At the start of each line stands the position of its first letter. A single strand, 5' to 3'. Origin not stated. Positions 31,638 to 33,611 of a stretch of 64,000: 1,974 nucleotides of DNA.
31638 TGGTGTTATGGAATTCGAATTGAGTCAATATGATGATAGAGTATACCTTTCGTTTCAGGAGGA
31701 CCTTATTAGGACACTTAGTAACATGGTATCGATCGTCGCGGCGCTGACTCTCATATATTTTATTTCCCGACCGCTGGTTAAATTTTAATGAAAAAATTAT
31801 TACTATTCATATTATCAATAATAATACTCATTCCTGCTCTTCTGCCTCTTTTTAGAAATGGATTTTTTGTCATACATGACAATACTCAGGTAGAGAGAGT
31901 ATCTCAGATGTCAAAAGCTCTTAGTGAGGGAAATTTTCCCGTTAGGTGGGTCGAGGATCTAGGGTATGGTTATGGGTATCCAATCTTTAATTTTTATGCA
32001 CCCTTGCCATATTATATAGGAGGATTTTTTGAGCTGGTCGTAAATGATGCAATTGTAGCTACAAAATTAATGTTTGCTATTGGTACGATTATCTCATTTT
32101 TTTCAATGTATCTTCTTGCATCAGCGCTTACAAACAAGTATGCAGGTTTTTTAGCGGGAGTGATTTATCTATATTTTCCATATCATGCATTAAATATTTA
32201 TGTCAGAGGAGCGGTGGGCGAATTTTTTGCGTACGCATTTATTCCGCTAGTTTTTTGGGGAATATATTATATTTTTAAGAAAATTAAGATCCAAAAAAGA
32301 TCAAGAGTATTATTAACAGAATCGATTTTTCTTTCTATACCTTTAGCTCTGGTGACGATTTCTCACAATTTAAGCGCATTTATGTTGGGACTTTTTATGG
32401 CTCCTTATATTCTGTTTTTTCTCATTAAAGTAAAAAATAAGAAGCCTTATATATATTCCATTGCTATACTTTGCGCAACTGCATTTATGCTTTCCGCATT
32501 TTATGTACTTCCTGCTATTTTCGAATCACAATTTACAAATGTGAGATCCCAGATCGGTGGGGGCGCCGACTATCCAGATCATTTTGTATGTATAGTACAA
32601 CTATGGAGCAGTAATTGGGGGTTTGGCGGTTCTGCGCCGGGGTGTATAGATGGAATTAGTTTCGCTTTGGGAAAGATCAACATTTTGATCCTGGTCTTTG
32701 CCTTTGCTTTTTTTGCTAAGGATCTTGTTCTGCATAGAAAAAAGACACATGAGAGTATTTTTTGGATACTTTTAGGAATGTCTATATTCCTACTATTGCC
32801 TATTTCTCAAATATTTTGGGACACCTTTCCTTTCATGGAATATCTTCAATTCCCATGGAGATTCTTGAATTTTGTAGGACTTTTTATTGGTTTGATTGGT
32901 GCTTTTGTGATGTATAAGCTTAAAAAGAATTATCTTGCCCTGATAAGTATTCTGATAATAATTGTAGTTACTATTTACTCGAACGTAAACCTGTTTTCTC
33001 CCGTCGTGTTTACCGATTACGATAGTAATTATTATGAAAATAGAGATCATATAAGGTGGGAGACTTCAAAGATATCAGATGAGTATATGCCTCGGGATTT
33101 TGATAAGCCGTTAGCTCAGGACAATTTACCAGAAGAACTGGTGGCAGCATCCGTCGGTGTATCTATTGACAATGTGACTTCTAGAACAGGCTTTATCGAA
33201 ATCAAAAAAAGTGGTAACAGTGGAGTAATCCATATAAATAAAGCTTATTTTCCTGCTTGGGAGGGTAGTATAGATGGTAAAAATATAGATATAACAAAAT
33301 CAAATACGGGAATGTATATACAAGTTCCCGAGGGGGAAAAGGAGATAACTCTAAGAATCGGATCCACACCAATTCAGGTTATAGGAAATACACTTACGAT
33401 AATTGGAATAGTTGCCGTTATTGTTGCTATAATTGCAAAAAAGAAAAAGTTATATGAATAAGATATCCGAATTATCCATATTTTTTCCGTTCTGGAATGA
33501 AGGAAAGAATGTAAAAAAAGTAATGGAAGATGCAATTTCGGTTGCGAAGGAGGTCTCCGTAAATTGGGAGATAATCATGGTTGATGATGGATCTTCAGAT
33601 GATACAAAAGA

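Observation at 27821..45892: Three YfhO and three PTPS-related paralogs interleaved, sharing a C-terminal 'Y(F/Y)PGW(K/R)…(V/I)(D/N)G' domain across two different families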

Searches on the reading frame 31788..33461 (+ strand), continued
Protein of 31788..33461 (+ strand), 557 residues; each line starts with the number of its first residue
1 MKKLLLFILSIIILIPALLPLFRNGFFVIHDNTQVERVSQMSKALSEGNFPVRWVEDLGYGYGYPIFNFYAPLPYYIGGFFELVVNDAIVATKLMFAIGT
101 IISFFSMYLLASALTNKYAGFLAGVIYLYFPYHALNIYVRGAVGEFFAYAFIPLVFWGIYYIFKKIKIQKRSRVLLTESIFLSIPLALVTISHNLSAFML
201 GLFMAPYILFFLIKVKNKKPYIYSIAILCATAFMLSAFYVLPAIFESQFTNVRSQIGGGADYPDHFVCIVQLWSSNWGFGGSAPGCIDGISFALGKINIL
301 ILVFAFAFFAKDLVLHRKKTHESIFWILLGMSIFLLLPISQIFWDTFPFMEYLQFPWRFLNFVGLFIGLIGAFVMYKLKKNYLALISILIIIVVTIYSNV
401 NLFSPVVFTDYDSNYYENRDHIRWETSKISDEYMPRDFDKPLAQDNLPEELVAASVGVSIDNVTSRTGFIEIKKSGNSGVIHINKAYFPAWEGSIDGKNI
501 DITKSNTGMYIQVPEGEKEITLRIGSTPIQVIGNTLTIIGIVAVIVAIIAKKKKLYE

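Call 56: find_encoding_contigs(protein=P0029, flank=10000, max_places=2)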
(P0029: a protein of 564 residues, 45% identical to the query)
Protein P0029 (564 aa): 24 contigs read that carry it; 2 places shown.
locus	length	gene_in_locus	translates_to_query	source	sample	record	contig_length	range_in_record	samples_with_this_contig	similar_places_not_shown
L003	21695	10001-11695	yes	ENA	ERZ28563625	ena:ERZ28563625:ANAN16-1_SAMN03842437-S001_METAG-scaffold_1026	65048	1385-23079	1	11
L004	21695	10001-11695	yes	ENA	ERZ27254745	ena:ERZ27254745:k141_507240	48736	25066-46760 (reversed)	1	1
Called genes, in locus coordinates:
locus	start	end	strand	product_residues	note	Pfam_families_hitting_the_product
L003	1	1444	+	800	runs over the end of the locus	PF02190:LON_substr_bdg, PF13401:AAA_22 (faint), PF00004:AAA, PF07728:AAA_5, PF22667:Lon_lid, PF05362:Lon_C, PF13541:ChlI (weak)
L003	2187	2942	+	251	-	PF00535:Glycos_transf_2, PF10111:Glyco_tranf_2_2, PF13641:Glyco_tranf_2_3 (weak)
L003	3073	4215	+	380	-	PF26314:MptA_B_family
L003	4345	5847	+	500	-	PF02366:PMT (weak), PF13231:PMT_2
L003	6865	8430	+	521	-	PF09586:YfhO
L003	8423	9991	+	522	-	-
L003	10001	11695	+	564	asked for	PF09586:YfhO (weak), PF10131:PTPS_related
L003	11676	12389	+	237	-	PF00535:Glycos_transf_2, PF10111:Glyco_tranf_2_2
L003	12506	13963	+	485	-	PF01943:Polysacc_synt, PF13440:Polysacc_synt_3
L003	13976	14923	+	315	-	PF00535:Glycos_transf_2, PF10111:Glyco_tranf_2_2 (weak)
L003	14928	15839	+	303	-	PF00535:Glycos_transf_2, PF13641:Glyco_tranf_2_3, PF13632:Glyco_trans_2_3 (faint)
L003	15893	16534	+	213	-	PF01726:LexA_DNA_bind, PF00717:Peptidase_S24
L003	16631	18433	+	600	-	PF02384:N6_Mtase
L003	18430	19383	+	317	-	PF01420:Methylase_S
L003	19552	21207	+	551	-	PF13231:PMT_2 (weak), PF10131:PTPS_related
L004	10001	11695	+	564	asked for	PF09586:YfhO (weak), PF10131:PTPS_related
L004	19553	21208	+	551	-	PF13231:PMT_2 (weak), PF10131:PTPS_related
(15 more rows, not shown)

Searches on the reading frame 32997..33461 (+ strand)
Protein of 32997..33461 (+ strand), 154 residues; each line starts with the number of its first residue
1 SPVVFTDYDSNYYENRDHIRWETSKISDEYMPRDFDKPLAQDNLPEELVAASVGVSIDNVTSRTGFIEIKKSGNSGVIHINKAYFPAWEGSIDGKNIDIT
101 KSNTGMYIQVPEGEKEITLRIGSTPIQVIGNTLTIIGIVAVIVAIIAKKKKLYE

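Call 19: search_protein_families(library=pfam, proteins=[window:32997-33461:+], max_evalue=10)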
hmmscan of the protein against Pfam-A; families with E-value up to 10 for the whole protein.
window:32997-33461:+ (154 aa): 1 family
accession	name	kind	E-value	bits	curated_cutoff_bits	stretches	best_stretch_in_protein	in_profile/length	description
PF09586.16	YfhO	-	0.019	13.8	28.5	1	56-119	757-821/835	Bacterial membrane protein YfhO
